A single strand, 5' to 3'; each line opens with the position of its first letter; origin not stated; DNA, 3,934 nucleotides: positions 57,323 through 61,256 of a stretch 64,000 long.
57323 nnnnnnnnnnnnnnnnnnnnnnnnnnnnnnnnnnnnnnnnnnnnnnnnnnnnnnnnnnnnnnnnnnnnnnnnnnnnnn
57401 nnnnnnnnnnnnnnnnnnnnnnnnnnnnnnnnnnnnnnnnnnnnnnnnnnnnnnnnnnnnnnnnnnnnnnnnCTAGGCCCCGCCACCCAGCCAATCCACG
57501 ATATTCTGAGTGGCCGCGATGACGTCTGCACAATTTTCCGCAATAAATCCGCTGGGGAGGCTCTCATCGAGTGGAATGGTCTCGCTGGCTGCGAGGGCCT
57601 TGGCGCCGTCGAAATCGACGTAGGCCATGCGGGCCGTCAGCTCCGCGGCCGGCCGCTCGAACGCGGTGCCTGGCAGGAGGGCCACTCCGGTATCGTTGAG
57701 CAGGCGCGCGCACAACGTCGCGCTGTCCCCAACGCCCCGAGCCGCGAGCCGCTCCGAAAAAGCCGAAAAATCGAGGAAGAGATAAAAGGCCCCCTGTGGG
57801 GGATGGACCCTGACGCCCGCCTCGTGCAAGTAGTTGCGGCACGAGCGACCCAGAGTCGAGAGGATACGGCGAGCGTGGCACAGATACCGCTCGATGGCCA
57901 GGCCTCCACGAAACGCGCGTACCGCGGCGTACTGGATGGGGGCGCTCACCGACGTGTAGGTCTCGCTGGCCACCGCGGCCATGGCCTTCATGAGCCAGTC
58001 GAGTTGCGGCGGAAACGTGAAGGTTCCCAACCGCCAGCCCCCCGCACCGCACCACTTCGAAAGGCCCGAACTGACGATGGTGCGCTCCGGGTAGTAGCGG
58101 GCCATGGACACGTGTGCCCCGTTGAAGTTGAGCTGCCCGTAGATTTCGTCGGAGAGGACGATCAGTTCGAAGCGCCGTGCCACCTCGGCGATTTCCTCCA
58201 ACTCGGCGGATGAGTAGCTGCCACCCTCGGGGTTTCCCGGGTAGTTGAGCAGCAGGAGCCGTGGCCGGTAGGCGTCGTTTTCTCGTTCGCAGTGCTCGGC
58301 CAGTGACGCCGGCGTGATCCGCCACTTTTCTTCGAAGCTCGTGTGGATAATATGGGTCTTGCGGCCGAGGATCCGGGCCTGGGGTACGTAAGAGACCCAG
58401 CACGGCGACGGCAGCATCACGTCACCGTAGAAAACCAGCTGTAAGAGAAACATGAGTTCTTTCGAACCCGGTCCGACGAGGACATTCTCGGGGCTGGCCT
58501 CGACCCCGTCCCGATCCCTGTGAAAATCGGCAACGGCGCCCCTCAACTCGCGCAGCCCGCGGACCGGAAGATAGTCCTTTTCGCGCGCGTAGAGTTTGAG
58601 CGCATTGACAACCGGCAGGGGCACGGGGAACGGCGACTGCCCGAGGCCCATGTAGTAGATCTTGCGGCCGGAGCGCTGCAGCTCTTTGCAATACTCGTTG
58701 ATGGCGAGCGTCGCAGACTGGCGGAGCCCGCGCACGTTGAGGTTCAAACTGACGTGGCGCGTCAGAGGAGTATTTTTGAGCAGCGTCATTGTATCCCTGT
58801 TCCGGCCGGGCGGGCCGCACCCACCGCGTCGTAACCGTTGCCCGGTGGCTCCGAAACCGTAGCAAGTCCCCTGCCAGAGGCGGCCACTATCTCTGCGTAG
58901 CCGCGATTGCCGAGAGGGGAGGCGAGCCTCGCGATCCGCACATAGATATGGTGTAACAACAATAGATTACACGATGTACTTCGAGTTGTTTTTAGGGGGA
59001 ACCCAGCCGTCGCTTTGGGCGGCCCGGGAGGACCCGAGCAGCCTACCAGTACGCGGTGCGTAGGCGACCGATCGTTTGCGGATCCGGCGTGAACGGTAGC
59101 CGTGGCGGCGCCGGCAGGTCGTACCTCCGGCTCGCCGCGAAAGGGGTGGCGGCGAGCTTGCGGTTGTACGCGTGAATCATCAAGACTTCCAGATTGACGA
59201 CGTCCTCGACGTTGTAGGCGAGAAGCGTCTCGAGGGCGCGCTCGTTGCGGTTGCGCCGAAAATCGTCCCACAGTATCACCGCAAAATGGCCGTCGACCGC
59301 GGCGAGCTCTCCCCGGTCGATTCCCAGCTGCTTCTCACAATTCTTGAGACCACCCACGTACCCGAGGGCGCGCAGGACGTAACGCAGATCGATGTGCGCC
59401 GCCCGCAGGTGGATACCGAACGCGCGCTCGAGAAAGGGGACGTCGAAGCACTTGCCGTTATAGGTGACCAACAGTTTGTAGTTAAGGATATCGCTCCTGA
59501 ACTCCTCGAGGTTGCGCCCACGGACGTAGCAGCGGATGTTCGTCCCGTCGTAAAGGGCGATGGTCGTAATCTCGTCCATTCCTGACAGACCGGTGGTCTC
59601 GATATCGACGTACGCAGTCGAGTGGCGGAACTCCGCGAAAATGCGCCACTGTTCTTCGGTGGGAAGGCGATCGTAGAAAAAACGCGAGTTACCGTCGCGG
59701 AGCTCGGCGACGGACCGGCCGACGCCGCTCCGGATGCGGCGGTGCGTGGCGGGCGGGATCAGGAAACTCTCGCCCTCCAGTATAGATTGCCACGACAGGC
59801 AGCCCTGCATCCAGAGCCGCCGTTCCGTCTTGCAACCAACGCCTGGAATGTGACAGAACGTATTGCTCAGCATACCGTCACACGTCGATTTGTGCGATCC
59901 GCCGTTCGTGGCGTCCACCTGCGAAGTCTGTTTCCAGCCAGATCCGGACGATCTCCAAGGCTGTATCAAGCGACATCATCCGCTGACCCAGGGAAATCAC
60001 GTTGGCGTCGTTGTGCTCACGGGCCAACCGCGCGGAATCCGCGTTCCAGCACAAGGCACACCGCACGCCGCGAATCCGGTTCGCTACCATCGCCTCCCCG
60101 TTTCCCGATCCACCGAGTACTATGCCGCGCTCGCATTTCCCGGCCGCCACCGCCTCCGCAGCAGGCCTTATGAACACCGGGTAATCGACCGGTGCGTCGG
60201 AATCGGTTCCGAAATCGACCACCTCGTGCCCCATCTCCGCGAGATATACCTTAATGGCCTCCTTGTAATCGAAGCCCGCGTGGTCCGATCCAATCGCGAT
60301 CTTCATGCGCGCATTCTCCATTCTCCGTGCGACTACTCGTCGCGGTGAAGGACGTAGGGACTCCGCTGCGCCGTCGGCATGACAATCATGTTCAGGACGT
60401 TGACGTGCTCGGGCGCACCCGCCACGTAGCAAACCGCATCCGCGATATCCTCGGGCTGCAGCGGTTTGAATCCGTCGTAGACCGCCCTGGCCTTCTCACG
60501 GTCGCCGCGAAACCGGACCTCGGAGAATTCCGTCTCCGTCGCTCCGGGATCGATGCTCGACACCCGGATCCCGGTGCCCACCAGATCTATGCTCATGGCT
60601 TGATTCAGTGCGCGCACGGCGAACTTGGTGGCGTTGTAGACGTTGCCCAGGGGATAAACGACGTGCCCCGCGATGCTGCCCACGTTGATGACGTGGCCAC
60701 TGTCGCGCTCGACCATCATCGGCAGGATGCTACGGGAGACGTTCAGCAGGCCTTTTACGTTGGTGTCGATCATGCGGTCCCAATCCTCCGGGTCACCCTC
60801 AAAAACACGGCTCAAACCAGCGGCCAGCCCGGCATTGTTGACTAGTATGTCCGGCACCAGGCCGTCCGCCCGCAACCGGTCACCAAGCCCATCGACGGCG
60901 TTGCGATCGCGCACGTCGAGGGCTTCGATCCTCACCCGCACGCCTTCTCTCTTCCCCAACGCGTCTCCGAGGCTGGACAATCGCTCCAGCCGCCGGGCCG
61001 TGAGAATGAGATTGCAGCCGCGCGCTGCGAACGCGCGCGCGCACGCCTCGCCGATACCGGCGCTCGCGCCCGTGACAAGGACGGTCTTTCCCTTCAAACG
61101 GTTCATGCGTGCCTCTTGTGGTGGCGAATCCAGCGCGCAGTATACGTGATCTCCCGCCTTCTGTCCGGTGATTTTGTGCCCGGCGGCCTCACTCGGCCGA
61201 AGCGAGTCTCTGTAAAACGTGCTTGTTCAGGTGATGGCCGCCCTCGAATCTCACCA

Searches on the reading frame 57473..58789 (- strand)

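Call 63: search_protein_families(library=pfam, proteins=[window:57473-58789:-], max_evalue=0.00001)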
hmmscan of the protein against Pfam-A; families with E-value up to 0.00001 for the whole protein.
window:57473-58789:- (438 aa): 1 family
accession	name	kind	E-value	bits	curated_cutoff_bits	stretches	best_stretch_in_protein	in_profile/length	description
PF00155.27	Aminotran_1_2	-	1.1e-44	153.6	19.7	1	70-379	35-338/361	Aminotransferase class I and II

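Call 84: search_protein_families(library=ncbifam, proteins=[window:57473-58789:-], max_evalue=1e-10)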
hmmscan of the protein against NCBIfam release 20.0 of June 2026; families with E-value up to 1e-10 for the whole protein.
window:57473-58789:- (438 aa): 47 families (the best 25 are shown)
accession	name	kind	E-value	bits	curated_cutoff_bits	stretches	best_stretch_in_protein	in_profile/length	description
NF041091.1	asp_aminotase_Arch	equivalog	1.1e-54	185.7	550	1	19-380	4-350/376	aspartate aminotransferase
NF041364.1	GntC_guanitoxin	equivalog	3.9e-48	164.2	415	1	49-390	5-339/356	guanitoxin biosynthesis PLP-dependent (S)-gamma-hydroxy-L-arginine cyclodehydratase GntC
NF005588.0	PRK07309.1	equivalog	2.4e-42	145.2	576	1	47-390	35-368/391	pyridoxal phosphate-dependent aminotransferase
NF006514.0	PRK08960.1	equivalog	4e-42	144.4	554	1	28-391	18-368/388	pyridoxal phosphate-dependent aminotransferase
NF005817.0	PRK07683.1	equivalog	1.2e-41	142.7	575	1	41-379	27-353/387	aminotransferase A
NF004769.0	PRK06107.1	equivalog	2.6e-40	138.4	617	1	18-377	9-370/402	aspartate transaminase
NF004770.0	PRK06108.1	subfamily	9.7e-39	133.3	422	1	16-397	14-380/396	pyridoxal phosphate-dependent aminotransferase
NF005601.0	PRK07337.1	equivalog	1.1e-38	133.4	496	1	28-391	21-375/394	pyridoxal phosphate-dependent aminotransferase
NF005816.0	PRK07682.1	equivalog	2e-37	128.8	620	1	72-379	61-355/390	aminotransferase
NF006229.0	PRK08361.1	equivalog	4.8e-37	127.9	624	1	43-390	34-370/391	aspartate aminotransferase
NF005855.0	PRK07777.1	equivalog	2.2e-33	116.1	553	1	67-384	55-362/391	pyridoxal phosphate-dependent aminotransferase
NF006230.0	PRK08363.1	equivalog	5.3e-33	114.4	534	1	33-341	21-333/398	alanine aminotransferase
NF004975.0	PRK06348.1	equivalog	7.4e-31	107.5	549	1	73-380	62-356/384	pyridoxal phosphate-dependent aminotransferase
TIGR03540.1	DapC_direct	equivalog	7.4e-30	104.1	593.25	1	29-378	16-355/383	LL-diaminopimelate aminotransferase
NF006488.0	PRK08912.1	equivalog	7.9e-30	104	498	1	63-391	49-367/387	aminotransferase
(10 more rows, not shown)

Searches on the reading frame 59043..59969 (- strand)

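Call 63: search_protein_families(library=pfam, proteins=[window:59043-59969:-], max_evalue=0.00001)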
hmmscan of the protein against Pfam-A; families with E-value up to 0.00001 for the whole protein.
window:59043-59969:- (308 aa): 1 family
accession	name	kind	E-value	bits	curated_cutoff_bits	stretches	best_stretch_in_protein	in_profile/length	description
PF13482.12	RNase_H_2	-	5.4e-38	131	22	1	119-267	1-164/165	RNase_H superfamily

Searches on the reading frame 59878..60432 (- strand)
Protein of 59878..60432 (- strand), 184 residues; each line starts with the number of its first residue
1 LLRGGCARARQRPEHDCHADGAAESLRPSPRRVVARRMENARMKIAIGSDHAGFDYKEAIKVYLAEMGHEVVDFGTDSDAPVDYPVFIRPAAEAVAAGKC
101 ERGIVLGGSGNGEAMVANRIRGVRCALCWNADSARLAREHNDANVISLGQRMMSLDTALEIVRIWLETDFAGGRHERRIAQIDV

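Call 63: search_protein_families(library=pfam, proteins=[window:59878-60432:-], max_evalue=0.00001)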
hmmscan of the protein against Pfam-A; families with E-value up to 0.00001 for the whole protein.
window:59878-60432:- (184 aa): 1 family
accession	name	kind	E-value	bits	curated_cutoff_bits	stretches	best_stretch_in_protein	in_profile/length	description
PF02502.23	LacAB_rpiB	-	4.1e-57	192.5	24.7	1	45-182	1-138/138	Ribose/Galactose Isomerase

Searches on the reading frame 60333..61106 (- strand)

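Call 63: search_protein_families(library=pfam, proteins=[window:60333-61106:-], max_evalue=0.00001)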
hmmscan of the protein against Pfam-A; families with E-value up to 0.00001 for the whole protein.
window:60333-61106:- (257 aa): 3 families
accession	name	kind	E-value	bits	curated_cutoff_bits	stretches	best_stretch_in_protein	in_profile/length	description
PF00106.31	adh_short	-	4.6e-49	167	26.6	1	7-196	1-188/195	short chain dehydrogenase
PF13561.12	adh_short_C2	-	7.1e-39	134.2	27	1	13-229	1-217/236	Enoyl-(Acyl carrier protein) reductase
PF08659.16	KR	-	8.3e-12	45.8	22.6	1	8-186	2-174/180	KR domain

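Call 84: search_protein_families(library=ncbifam, proteins=[window:60333-61106:-], max_evalue=1e-10)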
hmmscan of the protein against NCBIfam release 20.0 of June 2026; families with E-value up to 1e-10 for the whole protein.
window:60333-61106:- (257 aa): 200 families (the best 25 are shown)
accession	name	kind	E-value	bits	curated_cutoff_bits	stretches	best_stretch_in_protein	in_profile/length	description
NF007829.0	PRK10538.1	equivalog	5e-73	245.5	411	1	9-248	3-239/248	bifunctional NADP-dependent 3-hydroxy acid dehydrogenase/3-hydroxypropionate dehydrogenase YdfG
NF005559.1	PRK07231.1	subfamily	3.6e-46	157.7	215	1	3-229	1-229/249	glucose 1-dehydrogenase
NF005672.0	PRK07454.1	equivalog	5.6e-46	156.7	234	1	5-246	5-238/241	SDR family oxidoreductase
NF005878.0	PRK07825.1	subfamily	2.2e-45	155.2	287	1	2-237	5-226/278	short chain dehydrogenase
NF005806.0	PRK07666.1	equivalog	8.3e-45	152.9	286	1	1-226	2-218/239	3-ketoacyl-ACP reductase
NF009466.0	PRK12826.1-2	subfamily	1.5e-42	145.8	222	1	7-230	4-227/248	3-oxoacyl-ACP reductase FabG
NF005594.0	PRK07326.1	equivalog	5.9e-42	143.8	271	1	2-245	2-232/237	SDR family oxidoreductase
NF038213.1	SDR_TniO_fam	equivalog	6.8e-41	140.3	300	1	6-247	2-249/249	SDR family oxidoreductase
NF004791.0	PRK06138.1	equivalog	5.9e-40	137.2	312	1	3-230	2-232/252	SDR family oxidoreductase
NF052558.1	MBtsdlDhBudC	equivalog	6.9e-40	137.2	270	1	5-231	2-225/250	meso-2,3-butanediol dehydrogenase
NF040690.1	mycolate_SDR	equivalog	5.5e-38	130.9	380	1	7-193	9-192/265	mycolate reductase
NF005881.0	PRK07832.1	equivalog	6.8e-38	130.5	296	1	2-207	5-212/287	SDR family oxidoreductase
NF004514.1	PRK05855.1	equivalog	7.7e-38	130.4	455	1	3-206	310-513/578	SDR family oxidoreductase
NF004197.0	PRK05653.1-1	equivalog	3.9e-37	128.2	332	1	3-231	4-230/249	3-oxoacyl-ACP reductase FabG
NF004526.0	PRK05872.1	subfamily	4.7e-37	127.7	276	1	2-195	6-195/297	short-chain dehydrogenase/reductase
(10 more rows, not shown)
